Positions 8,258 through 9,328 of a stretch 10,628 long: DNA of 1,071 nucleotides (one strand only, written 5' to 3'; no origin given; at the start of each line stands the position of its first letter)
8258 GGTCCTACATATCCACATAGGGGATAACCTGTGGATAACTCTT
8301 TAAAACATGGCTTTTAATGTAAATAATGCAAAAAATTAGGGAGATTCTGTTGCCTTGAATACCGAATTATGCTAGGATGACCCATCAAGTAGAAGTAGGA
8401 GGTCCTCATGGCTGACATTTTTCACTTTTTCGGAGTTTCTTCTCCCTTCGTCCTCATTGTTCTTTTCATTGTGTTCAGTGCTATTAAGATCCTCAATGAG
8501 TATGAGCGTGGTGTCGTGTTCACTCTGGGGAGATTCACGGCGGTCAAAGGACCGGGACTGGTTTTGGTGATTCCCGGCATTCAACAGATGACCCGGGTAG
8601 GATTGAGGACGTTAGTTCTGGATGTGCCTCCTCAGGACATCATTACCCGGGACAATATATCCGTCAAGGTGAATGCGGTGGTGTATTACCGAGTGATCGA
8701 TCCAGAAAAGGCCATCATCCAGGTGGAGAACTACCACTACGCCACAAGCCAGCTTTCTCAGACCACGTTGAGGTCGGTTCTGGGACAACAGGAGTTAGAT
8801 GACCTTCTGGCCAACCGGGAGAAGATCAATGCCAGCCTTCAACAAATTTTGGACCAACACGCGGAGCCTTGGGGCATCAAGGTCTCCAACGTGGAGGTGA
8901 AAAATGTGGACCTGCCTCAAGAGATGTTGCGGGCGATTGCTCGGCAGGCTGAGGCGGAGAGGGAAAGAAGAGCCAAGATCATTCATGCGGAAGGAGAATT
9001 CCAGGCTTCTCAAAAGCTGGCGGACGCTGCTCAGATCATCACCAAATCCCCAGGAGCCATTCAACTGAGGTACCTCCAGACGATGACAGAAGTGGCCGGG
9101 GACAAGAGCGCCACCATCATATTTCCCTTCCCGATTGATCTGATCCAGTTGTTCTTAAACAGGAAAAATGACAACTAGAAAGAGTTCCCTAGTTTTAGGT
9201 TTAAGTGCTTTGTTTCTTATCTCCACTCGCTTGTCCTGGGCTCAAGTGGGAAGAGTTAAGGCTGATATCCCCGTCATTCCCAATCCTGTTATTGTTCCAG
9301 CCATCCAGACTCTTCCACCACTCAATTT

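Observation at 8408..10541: SPFH (stomatin-like) gene translationally coupled to a secreted M28 aminopeptidase instead of the canonical NfeD partner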

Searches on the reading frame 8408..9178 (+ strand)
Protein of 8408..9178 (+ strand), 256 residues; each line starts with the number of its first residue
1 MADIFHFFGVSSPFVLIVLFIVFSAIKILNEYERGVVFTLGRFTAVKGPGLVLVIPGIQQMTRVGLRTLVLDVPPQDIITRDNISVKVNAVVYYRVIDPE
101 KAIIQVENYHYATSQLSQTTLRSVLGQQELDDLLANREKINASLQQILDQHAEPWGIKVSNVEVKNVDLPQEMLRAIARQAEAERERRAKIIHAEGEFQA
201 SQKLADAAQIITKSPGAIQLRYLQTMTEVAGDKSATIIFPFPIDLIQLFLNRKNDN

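Call 4: search_protein_families(library=pfam, proteins=[window:8408-9178:+], max_evalue=0.01)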
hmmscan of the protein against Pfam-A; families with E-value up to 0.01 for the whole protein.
window:8408-9178:+ (256 aa): 2 families
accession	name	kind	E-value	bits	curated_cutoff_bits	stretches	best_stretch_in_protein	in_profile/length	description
PF01145.31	Band_7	-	3.5e-40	138.4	23.6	1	28-197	2-175/176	SPFH domain / Band 7 family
PF13421.11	Band_7_1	-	1.3e-05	25.4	24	1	115-182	139-208/211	SPFH domain-Band 7 family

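Call 5: find_encoding_contigs(protein=window:8408-9178:+, flank=10000, max_places=10)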
Protein window:8408-9178:+ (256 aa): no gene with exactly this product is on record in the collection.

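Call 7: find_homologous_proteins(query=window:8408-9178:+, max_evalue=1e-10)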
Query window:8408-9178:+ (256 aa): 8000 proteins with E <= 1e-10 among 8000 candidates; the best 120 are listed.
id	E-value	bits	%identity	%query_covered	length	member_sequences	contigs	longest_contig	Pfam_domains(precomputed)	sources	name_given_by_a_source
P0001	8.8e-160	547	100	100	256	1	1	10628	PF01145.32,PF13421.12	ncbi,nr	ncbi:MAG: slipin family protein [Elusimicrobia bacterium]|nr:slipin family protein [Elusimicrobiota 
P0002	5.6e-128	443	86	92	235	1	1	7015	PF01145.32,PF13421.12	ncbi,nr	ncbi:MAG: slipin family protein, partial [Elusimicrobia bacterium]|nr:slipin family protein [Elusimi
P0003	1.8e-120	419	77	95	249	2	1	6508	PF01145.32,PF13421.12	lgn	-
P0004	1.0e-118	413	75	95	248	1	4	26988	PF01145.32,PF13421.12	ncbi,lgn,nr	ncbi:MAG: slipin family protein [Elusimicrobia bacterium]|nr:slipin family protein [Elusimicrobiota 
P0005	4.2e-118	411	74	96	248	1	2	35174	PF01145.32,PF13421.12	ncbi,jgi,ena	ncbi:MAG: slipin family protein [Elusimicrobiota bacterium]|jgi:regulator of protease activity HflC 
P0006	4.3e-118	411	77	95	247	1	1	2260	PF01145.32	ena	-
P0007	4.8e-118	411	75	96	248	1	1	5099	PF01145.32,PF13421.12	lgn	-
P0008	6.6e-118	410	73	96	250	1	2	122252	PF01145.32,PF13421.12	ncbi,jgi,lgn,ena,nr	ncbi:MAG TPA: hypothetical protein DCM05_07540 [Elusimicrobia bacterium]|nr:hypothetical protein [El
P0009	1.9e-117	409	73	98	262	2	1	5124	PF01145.32,PF13421.12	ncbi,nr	ncbi:MAG TPA: slipin family protein [Elusimicrobiales bacterium]|nr:slipin family protein [Elusimicr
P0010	1.9e-117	409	73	98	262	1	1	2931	PF01145.32,PF13421.12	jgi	-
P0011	2.1e-117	409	75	96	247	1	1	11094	PF01145.32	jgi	-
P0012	2.7e-117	408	76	95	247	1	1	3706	PF01145.32,PF13421.12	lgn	-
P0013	4.6e-117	408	73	96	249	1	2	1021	PF01145.32,PF13421.12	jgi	-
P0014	5.3e-117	407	75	94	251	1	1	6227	PF01145.32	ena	-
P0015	6.6e-117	407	73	97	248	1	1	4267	PF01145.32,PF13421.12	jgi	jgi:regulator of protease activity HflC (stomatin/prohibitin superfamily)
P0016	7.1e-117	407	74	95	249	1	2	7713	PF01145.32,PF13421.12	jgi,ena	-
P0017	7.6e-117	407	74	94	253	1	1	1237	PF01145.32,PF13421.12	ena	-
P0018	8.3e-117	407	73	97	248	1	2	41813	PF01145.32,PF13421.12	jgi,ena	-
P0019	1.1e-116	406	72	97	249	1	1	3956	PF01145.32,PF13421.12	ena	-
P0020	1.2e-116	406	74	95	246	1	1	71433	PF01145.32,PF13421.12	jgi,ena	-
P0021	1.3e-116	406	75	94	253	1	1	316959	PF01145.32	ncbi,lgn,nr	ncbi:MAG: slipin family protein [Elusimicrobia bacterium]|nr:slipin family protein [Elusimicrobiota 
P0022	1.4e-116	406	74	94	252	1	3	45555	PF01145.32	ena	-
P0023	1.7e-116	406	74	95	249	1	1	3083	PF01145.32,PF13421.12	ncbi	-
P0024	2.4e-116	405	77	91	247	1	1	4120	PF01145.32,PF13421.12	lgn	-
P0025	2.7e-116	405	72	97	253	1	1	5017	PF01145.32,PF13421.12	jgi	-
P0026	3.4e-116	405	76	91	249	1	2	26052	PF01145.32,PF13421.12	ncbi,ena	-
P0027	3.4e-116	405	76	91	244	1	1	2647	PF01145.32,PF13421.12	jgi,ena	-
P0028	3.8e-116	405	74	95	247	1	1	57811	PF01145.32,PF13421.12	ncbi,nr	ncbi:MAG: slipin family protein [Elusimicrobiales bacterium]|nr:slipin family protein [Elusimicrobia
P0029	4.1e-116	404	73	98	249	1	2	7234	PF01145.32,PF13421.12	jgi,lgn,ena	-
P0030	4.1e-116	404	72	97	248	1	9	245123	PF01145.32,PF13421.12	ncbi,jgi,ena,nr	ncbi:MAG: hypothetical protein A2270_03320 [Elusimicrobia bacterium RIFOXYA12_FULL_51_18]|nr:MAG: hy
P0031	4.8e-116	404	77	90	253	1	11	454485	PF01145.32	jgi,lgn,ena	-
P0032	4.9e-116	404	74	95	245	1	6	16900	PF01145.32,PF13421.12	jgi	jgi:regulator of protease activity HflC (stomatin/prohibitin superfamily)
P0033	5.3e-116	404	72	98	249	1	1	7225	PF01145.32,PF13421.12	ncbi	ncbi:MAG: slipin family protein [bacterium]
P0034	5.8e-116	404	74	95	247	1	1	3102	PF01145.32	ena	-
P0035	6.4e-116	404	73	96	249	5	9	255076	PF01145.32,PF13421.12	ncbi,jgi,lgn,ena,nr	ncbi:MAG TPA: hypothetical protein DEF68_08365 [Elusimicrobia bacterium]|nr:hypothetical protein [El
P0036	8.5e-116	403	73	95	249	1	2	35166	PF01145.32,PF13421.12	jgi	jgi:regulator of protease activity HflC (stomatin/prohibitin superfamily)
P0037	1.0e-115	403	74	95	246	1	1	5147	PF01145.32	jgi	jgi:regulator of protease activity HflC (stomatin/prohibitin superfamily)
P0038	1.0e-115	403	75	90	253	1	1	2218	PF01145.32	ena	-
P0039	1.0e-115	403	75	95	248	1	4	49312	PF01145.32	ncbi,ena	-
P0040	1.1e-115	403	75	95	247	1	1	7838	PF01145.32,PF13421.12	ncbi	-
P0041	1.1e-115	403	75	95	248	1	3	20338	PF01145.32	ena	-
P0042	1.1e-115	403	75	94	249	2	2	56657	PF01145.32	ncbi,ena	-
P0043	1.1e-115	403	73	95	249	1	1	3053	PF01145.32,PF13421.12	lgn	-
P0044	1.1e-115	403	75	95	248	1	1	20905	PF01145.32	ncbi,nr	ncbi:MAG: slipin family protein [Elusimicrobia bacterium]|nr:slipin family protein [Elusimicrobiota 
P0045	1.1e-115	403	72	98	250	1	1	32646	PF01145.32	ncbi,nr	ncbi:MAG: slipin family protein [Elusimicrobia bacterium]|nr:slipin family protein [Elusimicrobiota 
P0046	1.2e-115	403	74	94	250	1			PF01145.32,PF13421.12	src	-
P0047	1.2e-115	403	73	95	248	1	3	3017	PF01145.32,PF13421.12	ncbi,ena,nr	ncbi:MAG: hypothetical protein A3J79_10420 [Elusimicrobia bacterium RIFOXYB2_FULL_62_6]|nr:MAG: hypo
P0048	1.2e-115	403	77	91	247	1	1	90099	PF01145.32,PF13421.12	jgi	jgi:regulator of protease activity HflC (stomatin/prohibitin superfamily)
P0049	1.6e-115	403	74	95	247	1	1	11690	PF01145.32,PF13421.12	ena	-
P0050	1.6e-115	403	72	95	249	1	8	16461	PF01145.32,PF13421.12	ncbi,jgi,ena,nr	ncbi:MAG: hypothetical protein A3J70_11915 [Elusimicrobia bacterium RIFCSPHIGHO2_02_FULL_61_10]|nr:M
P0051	1.6e-115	403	74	96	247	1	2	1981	PF01145.32,PF13421.12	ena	-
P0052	1.6e-115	403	72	96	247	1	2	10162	PF01145.32,PF13421.12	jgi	jgi:regulator of protease activity HflC (stomatin/prohibitin superfamily)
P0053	1.7e-115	403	72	98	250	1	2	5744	PF01145.32,PF13421.12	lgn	-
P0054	1.8e-115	402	73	95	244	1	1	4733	PF01145.32,PF13421.12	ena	-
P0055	1.8e-115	402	76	91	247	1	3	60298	PF01145.32,PF13421.12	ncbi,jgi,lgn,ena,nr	ncbi:MAG TPA: hypothetical protein DEQ38_03270 [Elusimicrobia bacterium]|nr:MAG: hypothetical protei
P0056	2.0e-115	402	76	91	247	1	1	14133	PF01145.32,PF13421.12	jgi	jgi:regulator of protease activity HflC (stomatin/prohibitin superfamily)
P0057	2.1e-115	402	73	95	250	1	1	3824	PF01145.32,PF13421.12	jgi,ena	-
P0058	2.2e-115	402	73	95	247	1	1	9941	PF01145.32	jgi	-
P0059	2.5e-115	402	73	96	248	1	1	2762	PF01145.32,PF13421.12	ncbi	-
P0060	2.5e-115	402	75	91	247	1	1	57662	PF01145.32,PF13421.12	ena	-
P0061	2.6e-115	402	75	94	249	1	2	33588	PF01145.32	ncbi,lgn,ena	-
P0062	2.7e-115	402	75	91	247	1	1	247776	PF01145.32,PF13421.12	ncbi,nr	ncbi:MAG: slipin family protein [Elusimicrobiales bacterium]|nr:slipin family protein [Elusimicrobia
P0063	2.9e-115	402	75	90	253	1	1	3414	PF01145.32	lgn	-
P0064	3.1e-115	402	73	95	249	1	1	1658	PF01145.32,PF13421.12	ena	-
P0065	3.1e-115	402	73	95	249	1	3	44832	PF01145.32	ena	-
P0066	3.4e-115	401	73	95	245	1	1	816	PF01145.32,PF13421.12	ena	-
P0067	3.4e-115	401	75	91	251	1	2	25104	PF01145.32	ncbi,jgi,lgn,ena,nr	ncbi:MAG TPA: hypothetical protein DCL44_07345 [Elusimicrobia bacterium]|nr:hypothetical protein [El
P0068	4.1e-115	401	74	95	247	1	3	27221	PF01145.32,PF13421.12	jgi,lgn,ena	-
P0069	5.1e-115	401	73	95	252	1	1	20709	PF01145.32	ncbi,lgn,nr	ncbi:MAG: slipin family protein [Elusimicrobia bacterium]|nr:slipin family protein [Elusimicrobiota 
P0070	5.4e-115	401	74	95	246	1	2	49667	PF01145.32,PF13421.12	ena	-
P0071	5.4e-115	401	73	94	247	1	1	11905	PF01145.32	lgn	-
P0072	5.4e-115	401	70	98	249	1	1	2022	PF01145.32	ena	-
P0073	6.6e-115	401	75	91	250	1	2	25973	PF01145.32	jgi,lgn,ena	-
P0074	7.2e-115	400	70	96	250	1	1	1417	PF01145.32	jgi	jgi:regulator of protease activity HflC (stomatin/prohibitin superfamily)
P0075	7.2e-115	400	75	91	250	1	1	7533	PF01145.32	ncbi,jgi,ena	-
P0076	7.5e-115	400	73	94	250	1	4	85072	PF01145.32,PF13421.12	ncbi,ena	-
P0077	7.5e-115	400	74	94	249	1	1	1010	PF01145.32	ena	-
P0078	8.1e-115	400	75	94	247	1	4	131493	PF01145.32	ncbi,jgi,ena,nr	ncbi:MAG: hypothetical protein A2X35_13020 [Elusimicrobia bacterium GWA2_61_42]|nr:MAG: hypothetical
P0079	8.3e-115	400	70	97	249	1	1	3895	PF01145.32,PF13421.12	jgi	jgi:regulator of protease activity HflC (stomatin/prohibitin superfamily)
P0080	8.5e-115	400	72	96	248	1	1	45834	PF01145.32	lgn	-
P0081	9.0e-115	400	74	94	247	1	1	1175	PF01145.32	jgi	-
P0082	9.1e-115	400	73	95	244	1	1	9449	PF01145.32,PF13421.12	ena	-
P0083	9.6e-115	400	74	95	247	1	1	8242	PF01145.32,PF13421.12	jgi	-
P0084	9.9e-115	400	73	95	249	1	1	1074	PF01145.32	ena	-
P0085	1.0e-114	400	73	95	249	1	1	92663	PF01145.32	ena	-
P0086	1.0e-114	400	74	94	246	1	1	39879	PF01145.32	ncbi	-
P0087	1.0e-114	400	71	96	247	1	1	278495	PF01145.32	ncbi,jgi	ncbi:MAG: slipin family protein [Elusimicrobiota bacterium]|jgi:regulator of protease activity HflC 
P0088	1.1e-114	400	72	96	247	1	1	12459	PF01145.32,PF13421.12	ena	-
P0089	1.1e-114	400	74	96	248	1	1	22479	PF01145.32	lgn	-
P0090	1.2e-114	400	73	94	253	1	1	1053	PF01145.32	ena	-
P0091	1.3e-114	400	73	95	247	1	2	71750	PF01145.32,PF13421.12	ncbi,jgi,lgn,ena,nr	ncbi:MAG: hypothetical protein CVU79_04515 [Elusimicrobia bacterium HGW-Elusimicrobia-3]|nr:MAG: hyp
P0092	1.3e-114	400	73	95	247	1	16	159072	PF01145.32,PF13421.12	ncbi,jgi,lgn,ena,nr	ncbi:MAG TPA: hypothetical protein DCW72_01330 [Elusimicrobia bacterium]|nr:MAG: hypothetical protei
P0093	1.3e-114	400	70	98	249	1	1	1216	PF01145.32,PF13421.12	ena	-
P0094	1.4e-114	399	73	95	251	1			PF01145.32,PF13421.12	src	-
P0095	1.5e-114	399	73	95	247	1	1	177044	PF01145.32,PF13421.12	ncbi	ncbi:MAG: slipin family protein [Elusimicrobiales bacterium]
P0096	1.5e-114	399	73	95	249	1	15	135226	PF01145.32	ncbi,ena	ncbi:MAG: slipin family protein [Elusimicrobiota bacterium]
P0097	1.6e-114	399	73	95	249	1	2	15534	PF01145.32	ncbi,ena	-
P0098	1.7e-114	399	73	95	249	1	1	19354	PF01145.32,PF13421.12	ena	-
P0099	1.7e-114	399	73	94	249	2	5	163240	PF01145.32,PF13421.12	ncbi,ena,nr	ncbi:MAG TPA: hypothetical protein DCZ92_06010 [Elusimicrobia bacterium]|nr:MAG: hypothetical protei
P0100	1.8e-114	399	71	97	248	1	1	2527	PF01145.32,PF13421.12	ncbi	-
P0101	1.8e-114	399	74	95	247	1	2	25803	PF01145.32,PF13421.12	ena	-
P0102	2.0e-114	399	73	94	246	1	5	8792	PF01145.32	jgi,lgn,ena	jgi:regulator of protease activity HflC (stomatin/prohibitin superfamily)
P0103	2.0e-114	399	74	91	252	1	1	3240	PF01145.32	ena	-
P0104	2.4e-114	399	72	95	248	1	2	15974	PF01145.32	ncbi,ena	-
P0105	2.4e-114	399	73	95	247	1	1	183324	PF01145.32,PF13421.12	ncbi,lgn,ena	-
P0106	2.4e-114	399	73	95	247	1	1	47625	PF01145.32,PF13421.12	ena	-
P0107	2.4e-114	399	75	90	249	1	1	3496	PF01145.32,PF13421.12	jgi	-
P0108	2.6e-114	399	70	98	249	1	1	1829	PF01145.32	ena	-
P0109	2.6e-114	399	75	94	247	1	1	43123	PF01145.32,PF13421.12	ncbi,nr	ncbi:MAG: slipin family protein [Elusimicrobia bacterium]|nr:slipin family protein [Elusimicrobiota 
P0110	2.7e-114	399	74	95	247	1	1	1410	PF01145.32,PF13421.12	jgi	-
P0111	2.7e-114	399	73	89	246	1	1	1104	PF01145.32,PF13421.12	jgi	jgi:regulator of protease activity HflC (stomatin/prohibitin superfamily)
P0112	2.9e-114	398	74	96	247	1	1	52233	PF01145.32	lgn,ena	-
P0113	2.9e-114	398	70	97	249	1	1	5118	PF01145.32,PF13421.12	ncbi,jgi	jgi:regulator of protease activity HflC (stomatin/prohibitin superfamily)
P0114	3.0e-114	398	70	96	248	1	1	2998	PF01145.32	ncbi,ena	ncbi:MAG: slipin family protein [Elusimicrobiota bacterium]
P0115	3.1e-114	398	75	94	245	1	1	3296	PF01145.32,PF13421.12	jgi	jgi:regulator of protease activity HflC (stomatin/prohibitin superfamily)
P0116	3.1e-114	398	76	90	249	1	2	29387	PF01145.32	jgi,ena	-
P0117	3.3e-114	398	70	97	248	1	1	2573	PF01145.32,PF13421.12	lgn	-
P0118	3.4e-114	398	76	89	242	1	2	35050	PF01145.32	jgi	jgi:regulator of protease activity HflC (stomatin/prohibitin superfamily)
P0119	3.4e-114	398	72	96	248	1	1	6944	PF01145.32,PF13421.12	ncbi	-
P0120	3.7e-114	398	72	95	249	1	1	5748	PF01145.32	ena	-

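Call 8: find_encoding_contigs(protein=P0002, flank=6000, max_places=3)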
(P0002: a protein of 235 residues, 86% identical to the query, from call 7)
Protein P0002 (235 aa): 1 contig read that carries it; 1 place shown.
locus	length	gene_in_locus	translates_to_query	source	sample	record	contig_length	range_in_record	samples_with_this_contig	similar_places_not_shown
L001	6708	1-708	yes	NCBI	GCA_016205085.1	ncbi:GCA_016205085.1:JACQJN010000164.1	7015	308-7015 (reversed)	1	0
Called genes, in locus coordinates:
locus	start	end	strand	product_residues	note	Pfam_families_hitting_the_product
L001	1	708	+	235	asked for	PF01145:Band_7, PF13421:Band_7_1 (faint)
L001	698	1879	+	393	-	PF01546:Peptidase_M20 (weak), PF04389:Peptidase_M28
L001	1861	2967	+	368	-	PF04055:Radical_SAM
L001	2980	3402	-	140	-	-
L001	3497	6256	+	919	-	PF00133:tRNA-synt_1, PF01406:tRNA-synt_1e (faint), PF09334:tRNA-synt_1g, PF08264:Anticodon_1, PF10458:Val_tRNA-synt_C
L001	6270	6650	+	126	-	PF07238:PilZ (weak)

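Call 9: find_encoding_contigs(protein=P0004, flank=6000, max_places=3)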
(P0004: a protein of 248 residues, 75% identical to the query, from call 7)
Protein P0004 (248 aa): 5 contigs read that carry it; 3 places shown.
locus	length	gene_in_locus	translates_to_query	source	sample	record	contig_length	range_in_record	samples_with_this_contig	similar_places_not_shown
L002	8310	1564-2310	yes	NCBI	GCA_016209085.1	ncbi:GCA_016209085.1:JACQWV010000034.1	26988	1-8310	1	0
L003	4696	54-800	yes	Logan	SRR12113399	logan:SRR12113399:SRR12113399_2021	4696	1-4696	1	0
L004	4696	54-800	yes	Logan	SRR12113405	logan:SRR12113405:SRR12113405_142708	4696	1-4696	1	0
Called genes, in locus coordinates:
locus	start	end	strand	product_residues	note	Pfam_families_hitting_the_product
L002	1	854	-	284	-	PF22745:Nlig-Ia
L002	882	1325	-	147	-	PF01029:NusB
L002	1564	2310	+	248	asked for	PF01145:Band_7, PF13421:Band_7_1 (weak)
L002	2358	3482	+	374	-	PF04055:Radical_SAM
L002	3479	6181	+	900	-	PF00133:tRNA-synt_1, PF09334:tRNA-synt_1g, PF13603:tRNA-synt_1_2 (weak), PF09334:tRNA-synt_1g (weak), PF08264:Anticodon_1, PF10458:Val_tRNA-synt_C (weak)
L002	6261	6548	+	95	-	-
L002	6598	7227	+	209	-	-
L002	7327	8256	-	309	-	PF03349:Toluene_X (faint), PF03687:UPF0164 (weak)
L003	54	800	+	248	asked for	PF01145:Band_7, PF13421:Band_7_1 (weak)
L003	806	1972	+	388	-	PF04055:Radical_SAM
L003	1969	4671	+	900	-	PF00133:tRNA-synt_1, PF09334:tRNA-synt_1g, PF13603:tRNA-synt_1_2 (weak), PF09334:tRNA-synt_1g (weak), PF08264:Anticodon_1, PF10458:Val_tRNA-synt_C (weak)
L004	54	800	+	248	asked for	PF01145:Band_7, PF13421:Band_7_1 (weak)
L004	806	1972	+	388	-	PF04055:Radical_SAM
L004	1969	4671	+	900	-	PF00133:tRNA-synt_1, PF09334:tRNA-synt_1g, PF13603:tRNA-synt_1_2 (weak), PF09334:tRNA-synt_1g (weak), PF08264:Anticodon_1, PF10458:Val_tRNA-synt_C (weak)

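Call 10: find_encoding_contigs(protein=P0008, flank=6000, max_places=3)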
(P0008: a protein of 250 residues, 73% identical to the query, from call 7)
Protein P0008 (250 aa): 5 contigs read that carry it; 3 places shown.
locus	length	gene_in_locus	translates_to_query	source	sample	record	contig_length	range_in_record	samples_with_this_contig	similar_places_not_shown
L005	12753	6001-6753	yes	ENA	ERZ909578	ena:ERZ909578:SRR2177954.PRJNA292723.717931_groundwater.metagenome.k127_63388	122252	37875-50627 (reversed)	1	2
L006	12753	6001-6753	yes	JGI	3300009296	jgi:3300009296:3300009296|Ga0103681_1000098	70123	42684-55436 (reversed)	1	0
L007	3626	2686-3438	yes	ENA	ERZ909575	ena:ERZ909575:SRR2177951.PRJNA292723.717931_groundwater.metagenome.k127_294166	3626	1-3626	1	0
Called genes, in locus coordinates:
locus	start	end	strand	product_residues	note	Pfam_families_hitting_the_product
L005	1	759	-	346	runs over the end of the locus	PF08240:ADH_N, PF16912:Glu_dehyd_C, PF00107:ADH_zinc_N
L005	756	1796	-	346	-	PF08240:ADH_N, PF00107:ADH_zinc_N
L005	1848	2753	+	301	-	PF01545:Cation_efflux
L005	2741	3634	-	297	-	PF00350:Dynamin_N (faint), PF01926:MMR_HSR1, PF02421:FeoB_N, PF07650:KH_2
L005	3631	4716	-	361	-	PF27233:MJ0711_N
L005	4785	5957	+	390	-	PF05990:DUF900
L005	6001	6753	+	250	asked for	PF01145:Band_7, PF13421:Band_7_1 (weak)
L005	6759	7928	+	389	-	PF04055:Radical_SAM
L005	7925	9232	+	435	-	PF13638:PIN_4, PF02562:PhoH, PF13604:AAA_30 (weak)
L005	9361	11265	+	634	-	-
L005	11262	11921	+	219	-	-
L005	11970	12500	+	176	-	PF04542:Sigma70_r2, PF08281:Sigma70_r4_2, PF04545:Sigma70_r4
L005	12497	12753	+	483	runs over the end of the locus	PF13490:zf-HC2 (weak)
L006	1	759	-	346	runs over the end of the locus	PF08240:ADH_N, PF16912:Glu_dehyd_C, PF00107:ADH_zinc_N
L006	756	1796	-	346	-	PF08240:ADH_N, PF00107:ADH_zinc_N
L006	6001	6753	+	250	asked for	PF01145:Band_7, PF13421:Band_7_1 (weak)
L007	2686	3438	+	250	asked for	PF01145:Band_7, PF13421:Band_7_1 (weak)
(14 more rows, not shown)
